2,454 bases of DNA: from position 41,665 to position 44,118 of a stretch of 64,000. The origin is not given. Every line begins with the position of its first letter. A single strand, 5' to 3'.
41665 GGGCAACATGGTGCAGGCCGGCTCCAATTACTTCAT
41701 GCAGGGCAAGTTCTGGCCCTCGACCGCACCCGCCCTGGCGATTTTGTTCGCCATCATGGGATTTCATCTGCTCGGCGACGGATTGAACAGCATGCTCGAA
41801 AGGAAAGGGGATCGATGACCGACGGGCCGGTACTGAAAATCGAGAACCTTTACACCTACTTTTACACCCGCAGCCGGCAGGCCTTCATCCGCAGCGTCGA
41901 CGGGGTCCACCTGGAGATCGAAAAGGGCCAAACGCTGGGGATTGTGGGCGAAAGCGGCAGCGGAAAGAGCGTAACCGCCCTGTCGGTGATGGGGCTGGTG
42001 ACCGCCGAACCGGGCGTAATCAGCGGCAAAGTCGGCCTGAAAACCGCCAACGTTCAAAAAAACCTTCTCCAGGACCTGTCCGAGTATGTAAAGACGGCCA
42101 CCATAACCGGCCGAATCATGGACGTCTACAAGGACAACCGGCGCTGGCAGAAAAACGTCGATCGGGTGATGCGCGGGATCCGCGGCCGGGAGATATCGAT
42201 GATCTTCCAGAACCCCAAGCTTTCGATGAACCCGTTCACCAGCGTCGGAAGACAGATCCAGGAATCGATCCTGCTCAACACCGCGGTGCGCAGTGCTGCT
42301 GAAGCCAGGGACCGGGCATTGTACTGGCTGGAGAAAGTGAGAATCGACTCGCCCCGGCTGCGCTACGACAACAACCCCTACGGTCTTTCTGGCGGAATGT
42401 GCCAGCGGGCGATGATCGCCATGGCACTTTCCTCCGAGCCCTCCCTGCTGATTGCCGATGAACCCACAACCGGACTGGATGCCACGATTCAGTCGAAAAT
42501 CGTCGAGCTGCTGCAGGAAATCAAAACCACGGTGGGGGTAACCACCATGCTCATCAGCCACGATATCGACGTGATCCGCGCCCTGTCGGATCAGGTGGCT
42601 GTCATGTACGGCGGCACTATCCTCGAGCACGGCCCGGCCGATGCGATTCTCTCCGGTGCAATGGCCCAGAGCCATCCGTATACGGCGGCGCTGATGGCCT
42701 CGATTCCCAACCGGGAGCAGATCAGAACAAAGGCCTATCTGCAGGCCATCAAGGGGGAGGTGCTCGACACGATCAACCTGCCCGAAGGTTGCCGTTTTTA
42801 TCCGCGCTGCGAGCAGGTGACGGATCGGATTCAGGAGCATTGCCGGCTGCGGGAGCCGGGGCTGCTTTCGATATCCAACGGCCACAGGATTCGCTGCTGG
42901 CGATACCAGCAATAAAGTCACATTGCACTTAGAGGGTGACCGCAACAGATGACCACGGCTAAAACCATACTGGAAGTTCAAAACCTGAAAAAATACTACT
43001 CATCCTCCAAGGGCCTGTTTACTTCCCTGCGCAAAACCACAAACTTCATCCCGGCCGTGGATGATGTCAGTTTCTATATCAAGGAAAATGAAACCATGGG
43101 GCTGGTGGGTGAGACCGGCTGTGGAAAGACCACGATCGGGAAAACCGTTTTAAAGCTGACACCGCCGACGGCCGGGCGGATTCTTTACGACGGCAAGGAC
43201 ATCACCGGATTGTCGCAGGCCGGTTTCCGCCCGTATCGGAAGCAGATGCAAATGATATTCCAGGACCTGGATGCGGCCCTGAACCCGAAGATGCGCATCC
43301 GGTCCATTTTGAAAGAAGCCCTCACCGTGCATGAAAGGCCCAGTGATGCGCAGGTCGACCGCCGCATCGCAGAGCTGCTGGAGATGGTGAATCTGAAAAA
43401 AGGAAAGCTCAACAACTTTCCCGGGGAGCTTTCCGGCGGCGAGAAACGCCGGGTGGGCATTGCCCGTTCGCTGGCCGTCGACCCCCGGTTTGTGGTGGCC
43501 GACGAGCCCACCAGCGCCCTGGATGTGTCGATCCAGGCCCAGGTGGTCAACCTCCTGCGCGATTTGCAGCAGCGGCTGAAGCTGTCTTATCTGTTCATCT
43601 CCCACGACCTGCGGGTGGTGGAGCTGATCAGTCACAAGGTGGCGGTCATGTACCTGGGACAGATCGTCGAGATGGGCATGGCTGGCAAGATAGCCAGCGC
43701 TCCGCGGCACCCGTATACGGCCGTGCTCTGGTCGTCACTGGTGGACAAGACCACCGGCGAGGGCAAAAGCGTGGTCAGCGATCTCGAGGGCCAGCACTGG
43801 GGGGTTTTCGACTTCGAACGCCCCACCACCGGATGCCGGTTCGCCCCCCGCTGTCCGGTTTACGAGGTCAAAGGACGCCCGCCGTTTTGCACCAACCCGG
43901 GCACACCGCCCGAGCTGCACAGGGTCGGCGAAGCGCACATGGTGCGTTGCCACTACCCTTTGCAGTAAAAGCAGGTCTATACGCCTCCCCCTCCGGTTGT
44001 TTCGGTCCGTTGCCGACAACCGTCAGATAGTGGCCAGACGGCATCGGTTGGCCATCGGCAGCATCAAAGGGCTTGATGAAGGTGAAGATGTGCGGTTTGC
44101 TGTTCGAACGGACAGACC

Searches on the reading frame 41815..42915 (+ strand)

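Call 13: search_protein_families(library=ncbifam, proteins=[window:41815-42915:+], max_evalue=0.00001)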
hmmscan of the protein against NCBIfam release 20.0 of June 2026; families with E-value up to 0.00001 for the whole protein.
window:41815-42915:+ (366 aa): 180 families (the best 25 are shown)
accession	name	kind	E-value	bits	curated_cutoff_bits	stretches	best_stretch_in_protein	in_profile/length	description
NF008246.0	PRK11022.1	equivalog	4.2e-71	239.7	541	2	107-362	71-315/326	dipeptide ABC transporter ATP-binding protein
NF007010.1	PRK09473.1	subfamily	2e-70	237.1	575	2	116-363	77-313/318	oligopeptide ABC transporter ATP-binding protein OppD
NF043079.1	MMSYN1_0167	equivalog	1.3e-68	232.2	740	2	112-362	293-533/561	oligopeptide ABC transporter ATP-binding protein OppD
NF011713.0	PRK15134.1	equivalog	1.2e-61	209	834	2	115-304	82-267/529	microcin C ABC transporter ATP-binding protein YejF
NF007613.0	PRK10261.1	equivalog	6.1e-60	203.3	1077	2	114-309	93-284/623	glutathione ABC transporter ATP-binding protein GsiA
TIGR02770.1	nickel_nikD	equivalog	1.1e-57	195.1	318.7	1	28-280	2-215/230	nickel import ATP-binding protein NikD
NF011659.0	PRK15079.1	equivalog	1.4e-57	194.9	540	2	115-363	92-330/334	murein tripeptide/oligopeptide ABC transporter ATP binding protein OppF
NF008453.0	PRK11308.1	subfamily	7.6e-57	193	408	2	116-365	90-327/334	dipeptide ABC transporter ATP-binding protein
NF047576.1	opine_ATP_CntF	equivalog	1.5e-55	188.3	385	2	105-296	65-252/264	staphylopine uptake ABC transporter ATP-binding protein CntF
NF047578.1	opine_ATP_CntD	equivalog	1.1e-54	185.5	380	2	105-296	65-252/266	staphylopine uptake ABC transporter ATP-binding protein CntD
NF011674.0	PRK15093.1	equivalog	9.1e-52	176.2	627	2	116-345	80-311/330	putrescine export ABC transporter ATP-binding protein SapD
NF043071.1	DppF_dipep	equivalog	1.3e-48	166.1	660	1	116-362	91-325/331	dipeptide ABC transporter ATP-binding subunit DppF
TIGR02769.1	nickel_nikE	equivalog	8.5e-39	133.6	332.55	1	119-303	83-263/265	nickel import ATP-binding protein NikE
NF043078.1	MMSYN1_0168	equivalog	3.3e-38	131.7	800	2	188-301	491-601/649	oligopeptide ABC transporter ATP-binding protein OppF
TIGR04521.1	ECF_ATPase_2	equivalog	1.9e-36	125.6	330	1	10-281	4-235/279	energy-coupling factor transporter ATPase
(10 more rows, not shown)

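Call 44: search_protein_families(library=pfam, proteins=[window:41815-42915:+], max_evalue=0.00001)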
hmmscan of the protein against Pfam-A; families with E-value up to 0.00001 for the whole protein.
window:41815-42915:+ (366 aa): 3 families
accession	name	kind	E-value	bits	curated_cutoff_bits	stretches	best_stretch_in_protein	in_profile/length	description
PF00005.33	ABC_tran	-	2.2e-23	83.8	25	1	29-219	2-137/137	ABC transporter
PF08352.17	oligo_HPY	-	1.7e-13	51.2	27.1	1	271-337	2-63/65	Oligopeptide/dipeptide transporter, C-terminal region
PF13304.12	AAA_21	-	7.7e-06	26.6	27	0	161-250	220-299/304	AAA domain, putative AbiEii toxin, Type IV TA system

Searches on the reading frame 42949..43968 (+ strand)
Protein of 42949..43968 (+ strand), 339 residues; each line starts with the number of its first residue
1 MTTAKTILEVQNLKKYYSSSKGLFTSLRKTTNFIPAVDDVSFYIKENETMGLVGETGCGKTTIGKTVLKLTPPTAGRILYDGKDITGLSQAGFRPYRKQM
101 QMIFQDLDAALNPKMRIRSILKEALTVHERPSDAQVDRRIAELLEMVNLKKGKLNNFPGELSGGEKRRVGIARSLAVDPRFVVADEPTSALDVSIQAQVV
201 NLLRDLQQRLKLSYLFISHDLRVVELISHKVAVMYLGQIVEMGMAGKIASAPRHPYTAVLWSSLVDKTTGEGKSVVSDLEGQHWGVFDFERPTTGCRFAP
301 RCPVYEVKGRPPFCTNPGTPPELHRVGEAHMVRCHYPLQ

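Call 13: search_protein_families(library=ncbifam, proteins=[window:42949-43968:+], max_evalue=0.00001)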
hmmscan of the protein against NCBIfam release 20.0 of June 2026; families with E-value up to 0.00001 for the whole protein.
window:42949-43968:+ (339 aa): 183 families (the best 25 are shown)
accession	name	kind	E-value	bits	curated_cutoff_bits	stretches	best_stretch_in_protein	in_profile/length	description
NF008453.0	PRK11308.1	subfamily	5.6e-86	288.8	408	1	3-335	8-324/334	dipeptide ABC transporter ATP-binding protein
NF011659.0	PRK15079.1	equivalog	1.2e-80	270.7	540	1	4-307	8-309/334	murein tripeptide/oligopeptide ABC transporter ATP binding protein OppF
NF007613.0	PRK10261.1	equivalog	1.8e-73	248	1077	1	4-262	310-565/623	glutathione ABC transporter ATP-binding protein GsiA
NF043071.1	DppF_dipep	equivalog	2.5e-71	240.8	660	1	4-303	10-301/331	dipeptide ABC transporter ATP-binding subunit DppF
NF011713.0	PRK15134.1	equivalog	2.3e-68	231.1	834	1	3-260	271-525/529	microcin C ABC transporter ATP-binding protein YejF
TIGR02769.1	nickel_nikE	equivalog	8.5e-68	228.7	332.55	1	6-265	1-254/265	nickel import ATP-binding protein NikE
NF043078.1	MMSYN1_0168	equivalog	6e-65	220.1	800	2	140-263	473-596/649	oligopeptide ABC transporter ATP-binding protein OppF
NF007739.0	PRK10419.1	subfamily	5.6e-63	213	354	1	6-250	2-241/268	nickel ABC transporter ATP-binding protein NikE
NF008246.0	PRK11022.1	equivalog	7.7e-60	202.7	541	1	34-339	20-319/326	dipeptide ABC transporter ATP-binding protein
NF047578.1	opine_ATP_CntD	equivalog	8.7e-54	182.5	380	1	36-263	19-252/266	staphylopine uptake ABC transporter ATP-binding protein CntD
NF047576.1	opine_ATP_CntF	equivalog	9e-54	182.4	385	1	36-263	19-252/264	staphylopine uptake ABC transporter ATP-binding protein CntF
NF043079.1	MMSYN1_0167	equivalog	4.1e-52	177.7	740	1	98-265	306-475/561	oligopeptide ABC transporter ATP-binding protein OppD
NF011692.0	PRK15112.1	equivalog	9.3e-52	176.3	452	1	5-264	3-254/269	putrescine export ABC transporter ATP-binding protein SapF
NF007010.1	PRK09473.1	subfamily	1.9e-51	174.7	575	1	30-335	14-312/318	oligopeptide ABC transporter ATP-binding protein OppD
TIGR02770.1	nickel_nikD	equivalog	2.4e-51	174.3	318.7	1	37-262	2-227/230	nickel import ATP-binding protein NikD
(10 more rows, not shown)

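Call 44: search_protein_families(library=pfam, proteins=[window:42949-43968:+], max_evalue=0.00001)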
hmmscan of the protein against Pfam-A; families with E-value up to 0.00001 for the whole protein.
window:42949-43968:+ (339 aa): 2 families
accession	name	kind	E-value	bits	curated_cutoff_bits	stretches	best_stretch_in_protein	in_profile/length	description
PF00005.33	ABC_tran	-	1.1e-31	110.7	25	1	38-189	2-137/137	ABC transporter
PF08352.17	oligo_HPY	-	3.6e-10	40.5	27.1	1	240-304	1-60/65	Oligopeptide/dipeptide transporter, C-terminal region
